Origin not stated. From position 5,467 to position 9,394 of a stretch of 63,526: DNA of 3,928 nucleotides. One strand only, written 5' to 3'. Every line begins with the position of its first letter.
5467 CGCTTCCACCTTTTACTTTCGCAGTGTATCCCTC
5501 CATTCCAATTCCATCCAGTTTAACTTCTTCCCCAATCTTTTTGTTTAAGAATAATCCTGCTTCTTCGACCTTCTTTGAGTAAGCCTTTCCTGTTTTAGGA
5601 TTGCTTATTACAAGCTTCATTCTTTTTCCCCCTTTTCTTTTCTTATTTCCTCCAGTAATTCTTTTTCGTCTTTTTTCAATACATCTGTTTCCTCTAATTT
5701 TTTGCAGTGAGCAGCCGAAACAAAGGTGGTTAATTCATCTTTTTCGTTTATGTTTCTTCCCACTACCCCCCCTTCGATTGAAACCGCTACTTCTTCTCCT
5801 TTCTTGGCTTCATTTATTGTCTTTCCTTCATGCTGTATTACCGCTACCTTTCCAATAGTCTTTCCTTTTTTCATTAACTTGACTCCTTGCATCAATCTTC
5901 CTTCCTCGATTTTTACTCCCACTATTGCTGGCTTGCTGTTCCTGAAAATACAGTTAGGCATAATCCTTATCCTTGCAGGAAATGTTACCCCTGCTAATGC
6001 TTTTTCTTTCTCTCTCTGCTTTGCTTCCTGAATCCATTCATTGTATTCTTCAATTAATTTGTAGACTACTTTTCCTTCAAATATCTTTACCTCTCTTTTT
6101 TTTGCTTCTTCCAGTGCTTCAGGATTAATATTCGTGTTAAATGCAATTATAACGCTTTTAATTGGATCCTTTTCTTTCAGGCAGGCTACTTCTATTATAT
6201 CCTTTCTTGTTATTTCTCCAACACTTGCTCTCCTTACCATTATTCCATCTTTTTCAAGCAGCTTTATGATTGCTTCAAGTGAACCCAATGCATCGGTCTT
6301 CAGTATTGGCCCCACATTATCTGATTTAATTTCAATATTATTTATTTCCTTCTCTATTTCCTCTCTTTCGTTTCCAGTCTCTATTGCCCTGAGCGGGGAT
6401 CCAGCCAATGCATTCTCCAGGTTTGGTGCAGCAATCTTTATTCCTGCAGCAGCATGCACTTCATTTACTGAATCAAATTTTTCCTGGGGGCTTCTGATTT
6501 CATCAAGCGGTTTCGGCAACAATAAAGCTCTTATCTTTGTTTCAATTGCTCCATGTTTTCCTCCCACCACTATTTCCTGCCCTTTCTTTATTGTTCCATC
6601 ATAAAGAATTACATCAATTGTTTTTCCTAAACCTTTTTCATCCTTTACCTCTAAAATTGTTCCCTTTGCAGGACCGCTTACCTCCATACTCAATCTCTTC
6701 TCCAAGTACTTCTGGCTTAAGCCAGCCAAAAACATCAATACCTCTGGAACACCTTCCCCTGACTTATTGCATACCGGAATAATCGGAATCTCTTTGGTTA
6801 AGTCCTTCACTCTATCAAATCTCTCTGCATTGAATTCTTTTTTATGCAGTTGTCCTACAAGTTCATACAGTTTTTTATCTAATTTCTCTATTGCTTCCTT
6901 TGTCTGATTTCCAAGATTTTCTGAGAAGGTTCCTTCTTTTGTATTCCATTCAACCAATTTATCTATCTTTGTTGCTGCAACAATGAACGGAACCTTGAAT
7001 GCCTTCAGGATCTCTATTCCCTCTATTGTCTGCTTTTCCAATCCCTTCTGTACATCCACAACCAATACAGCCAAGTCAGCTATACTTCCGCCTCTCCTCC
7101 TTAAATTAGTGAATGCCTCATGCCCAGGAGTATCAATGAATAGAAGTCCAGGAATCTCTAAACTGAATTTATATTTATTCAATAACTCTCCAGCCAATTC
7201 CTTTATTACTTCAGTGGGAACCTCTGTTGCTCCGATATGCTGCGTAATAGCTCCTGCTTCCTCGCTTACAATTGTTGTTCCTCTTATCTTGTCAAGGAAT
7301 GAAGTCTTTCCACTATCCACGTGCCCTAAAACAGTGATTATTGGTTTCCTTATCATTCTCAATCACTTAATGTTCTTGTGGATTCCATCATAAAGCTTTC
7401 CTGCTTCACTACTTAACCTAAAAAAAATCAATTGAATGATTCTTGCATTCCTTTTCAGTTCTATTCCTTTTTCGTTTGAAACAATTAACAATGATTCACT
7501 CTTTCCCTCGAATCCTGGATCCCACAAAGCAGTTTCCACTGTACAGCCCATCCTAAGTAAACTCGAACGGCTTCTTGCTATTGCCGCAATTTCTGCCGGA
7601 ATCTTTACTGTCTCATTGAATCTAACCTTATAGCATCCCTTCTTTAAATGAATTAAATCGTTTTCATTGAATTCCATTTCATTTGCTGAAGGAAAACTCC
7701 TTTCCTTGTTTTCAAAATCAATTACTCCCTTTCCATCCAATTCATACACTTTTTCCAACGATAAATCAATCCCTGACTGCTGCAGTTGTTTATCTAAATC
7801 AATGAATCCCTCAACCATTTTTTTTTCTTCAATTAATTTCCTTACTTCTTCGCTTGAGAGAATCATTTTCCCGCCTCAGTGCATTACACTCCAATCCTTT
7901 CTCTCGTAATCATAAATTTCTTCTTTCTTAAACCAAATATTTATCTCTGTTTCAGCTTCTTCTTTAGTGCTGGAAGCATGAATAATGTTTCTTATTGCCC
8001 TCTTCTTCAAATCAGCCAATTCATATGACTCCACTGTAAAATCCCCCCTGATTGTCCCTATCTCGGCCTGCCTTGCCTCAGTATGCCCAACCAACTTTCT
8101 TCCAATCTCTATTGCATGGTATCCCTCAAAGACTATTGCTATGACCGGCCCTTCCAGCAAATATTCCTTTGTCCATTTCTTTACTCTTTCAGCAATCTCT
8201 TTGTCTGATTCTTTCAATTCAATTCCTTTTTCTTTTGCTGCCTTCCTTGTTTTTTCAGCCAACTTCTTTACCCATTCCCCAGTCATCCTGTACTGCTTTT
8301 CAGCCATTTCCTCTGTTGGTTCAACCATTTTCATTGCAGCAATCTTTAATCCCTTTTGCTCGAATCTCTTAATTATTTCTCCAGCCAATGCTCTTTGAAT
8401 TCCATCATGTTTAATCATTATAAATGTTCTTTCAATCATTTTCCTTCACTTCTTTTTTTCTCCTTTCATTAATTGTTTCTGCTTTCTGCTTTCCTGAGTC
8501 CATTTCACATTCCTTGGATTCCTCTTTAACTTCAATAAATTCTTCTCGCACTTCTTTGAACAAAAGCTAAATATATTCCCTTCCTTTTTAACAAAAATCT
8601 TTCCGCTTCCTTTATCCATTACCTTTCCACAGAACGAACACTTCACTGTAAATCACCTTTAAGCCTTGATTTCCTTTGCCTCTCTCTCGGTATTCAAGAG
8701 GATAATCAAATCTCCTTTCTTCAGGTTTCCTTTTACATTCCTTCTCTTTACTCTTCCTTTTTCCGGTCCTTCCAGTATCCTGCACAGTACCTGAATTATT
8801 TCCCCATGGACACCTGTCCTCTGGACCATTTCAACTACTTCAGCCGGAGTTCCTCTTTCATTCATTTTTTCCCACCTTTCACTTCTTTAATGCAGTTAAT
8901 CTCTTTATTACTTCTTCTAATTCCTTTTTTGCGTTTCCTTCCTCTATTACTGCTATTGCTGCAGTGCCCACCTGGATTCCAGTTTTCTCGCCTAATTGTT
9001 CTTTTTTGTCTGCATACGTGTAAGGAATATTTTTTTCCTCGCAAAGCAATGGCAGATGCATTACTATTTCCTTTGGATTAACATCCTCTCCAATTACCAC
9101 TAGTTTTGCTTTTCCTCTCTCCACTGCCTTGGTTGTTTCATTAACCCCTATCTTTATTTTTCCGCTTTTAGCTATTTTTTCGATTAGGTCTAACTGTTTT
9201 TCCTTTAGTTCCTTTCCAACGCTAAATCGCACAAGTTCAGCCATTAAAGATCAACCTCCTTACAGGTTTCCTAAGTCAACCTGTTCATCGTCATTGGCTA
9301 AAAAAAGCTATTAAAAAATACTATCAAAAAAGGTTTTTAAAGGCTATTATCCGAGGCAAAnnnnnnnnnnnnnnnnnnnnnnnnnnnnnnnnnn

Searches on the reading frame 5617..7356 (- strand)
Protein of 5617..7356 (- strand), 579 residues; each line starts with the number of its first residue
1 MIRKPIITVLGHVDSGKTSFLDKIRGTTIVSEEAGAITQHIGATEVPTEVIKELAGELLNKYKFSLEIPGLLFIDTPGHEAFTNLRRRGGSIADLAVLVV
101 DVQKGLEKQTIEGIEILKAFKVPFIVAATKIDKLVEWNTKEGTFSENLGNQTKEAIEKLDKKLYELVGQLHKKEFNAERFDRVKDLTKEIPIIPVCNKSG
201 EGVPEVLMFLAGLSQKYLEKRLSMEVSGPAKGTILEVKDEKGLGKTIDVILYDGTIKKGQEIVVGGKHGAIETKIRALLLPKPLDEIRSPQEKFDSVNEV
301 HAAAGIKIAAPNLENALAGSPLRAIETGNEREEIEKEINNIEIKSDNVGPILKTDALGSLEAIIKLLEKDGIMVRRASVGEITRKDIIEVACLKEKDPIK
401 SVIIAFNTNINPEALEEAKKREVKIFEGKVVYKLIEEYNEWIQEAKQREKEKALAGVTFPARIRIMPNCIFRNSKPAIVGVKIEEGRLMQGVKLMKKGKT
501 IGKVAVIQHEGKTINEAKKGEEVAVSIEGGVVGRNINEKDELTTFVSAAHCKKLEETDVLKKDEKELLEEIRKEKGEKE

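Call 63: search_protein_families(library=pfam, proteins=[window:5617-7356:-], max_evalue=0.001)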
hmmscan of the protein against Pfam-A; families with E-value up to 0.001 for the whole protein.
window:5617-7356:- (579 aa): 7 families
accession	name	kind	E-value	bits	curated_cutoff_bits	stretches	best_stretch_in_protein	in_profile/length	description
PF00009.33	GTP_EFTU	-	1.6e-29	103.3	26.5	1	6-211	5-183/188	Elongation factor Tu GTP binding domain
PF14578.12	GTP_EFTU_D4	-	5.1e-27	94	23.8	1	460-542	2-85/86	Elongation factor Tu domain 4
PF11987.13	IF-2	-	1.1e-18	67.8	27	1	329-438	7-116/117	Translation-initiation factor 2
PF03144.31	GTP_EFTU_D2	-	2.1e-09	38.1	30.3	1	244-322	1-72/73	Elongation factor Tu domain 2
PF01926.29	MMR_HSR1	-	4.4e-06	27.2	21.9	1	7-130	2-113/113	50S ribosome-binding GTPase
PF00350.29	Dynamin_N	-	0.00013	22.4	27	0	7-40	1-34/168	Dynamin family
PF22042.2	EF-G_D2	-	0.0004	20.9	27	0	229-269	1-44/84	Elongation factor G domain 2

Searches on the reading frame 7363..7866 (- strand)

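Call 63: search_protein_families(library=pfam, proteins=[window:7363-7866:-], max_evalue=0.001)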
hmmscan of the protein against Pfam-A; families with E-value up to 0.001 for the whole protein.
window:7363-7866:- (167 aa): 3 families
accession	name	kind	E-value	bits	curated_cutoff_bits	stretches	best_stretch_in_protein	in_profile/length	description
PF22769.1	DCD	-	7.3e-26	91.5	27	1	2-150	1-152/153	dCTP deaminase-like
PF00692.24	dUTPase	-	1.2e-06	28.8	22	1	79-153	32-106/129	dUTPase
PF06559.16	DCD_N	-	0.00033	21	21.4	1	2-108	4-113/164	2'-deoxycytidine 5'-triphosphate deaminase (DCD) N-terminal domain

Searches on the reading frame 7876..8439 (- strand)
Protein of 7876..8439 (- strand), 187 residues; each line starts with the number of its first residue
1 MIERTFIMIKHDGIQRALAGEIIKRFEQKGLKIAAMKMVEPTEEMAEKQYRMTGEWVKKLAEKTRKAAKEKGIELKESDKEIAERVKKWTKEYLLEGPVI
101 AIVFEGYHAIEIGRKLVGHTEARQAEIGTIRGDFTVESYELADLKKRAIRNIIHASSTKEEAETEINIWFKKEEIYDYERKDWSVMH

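Call 63: search_protein_families(library=pfam, proteins=[window:7876-8439:-], max_evalue=0.001)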
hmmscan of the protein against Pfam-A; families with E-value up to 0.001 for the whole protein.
window:7876-8439:- (187 aa): 1 family
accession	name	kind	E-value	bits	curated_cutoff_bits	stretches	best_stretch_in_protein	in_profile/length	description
PF00334.24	NDK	-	8.9e-36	123.2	27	2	91-175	61-135/135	Nucleoside diphosphate kinase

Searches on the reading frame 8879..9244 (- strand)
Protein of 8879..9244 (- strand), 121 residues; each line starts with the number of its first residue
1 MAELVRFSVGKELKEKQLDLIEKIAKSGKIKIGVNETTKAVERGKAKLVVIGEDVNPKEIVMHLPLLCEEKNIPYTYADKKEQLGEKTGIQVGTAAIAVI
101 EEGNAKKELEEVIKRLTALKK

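Call 64: search_protein_families(library=pfam, proteins=[window:8879-9244:-], max_evalue=0.001)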
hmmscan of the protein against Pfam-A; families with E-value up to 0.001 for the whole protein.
window:8879-9244:- (121 aa): 2 families
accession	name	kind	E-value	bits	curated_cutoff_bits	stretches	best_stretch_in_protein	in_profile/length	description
PF01248.31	Ribosomal_L7Ae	-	1.3e-26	92.5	22.1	1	19-107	5-93/95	Ribosomal protein L7Ae/L30e/S12e/Gadd45 family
PF15608.11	PELOTA_1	-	4.3e-05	23.7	25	1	23-79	15-69/81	PELOTA RNA binding domain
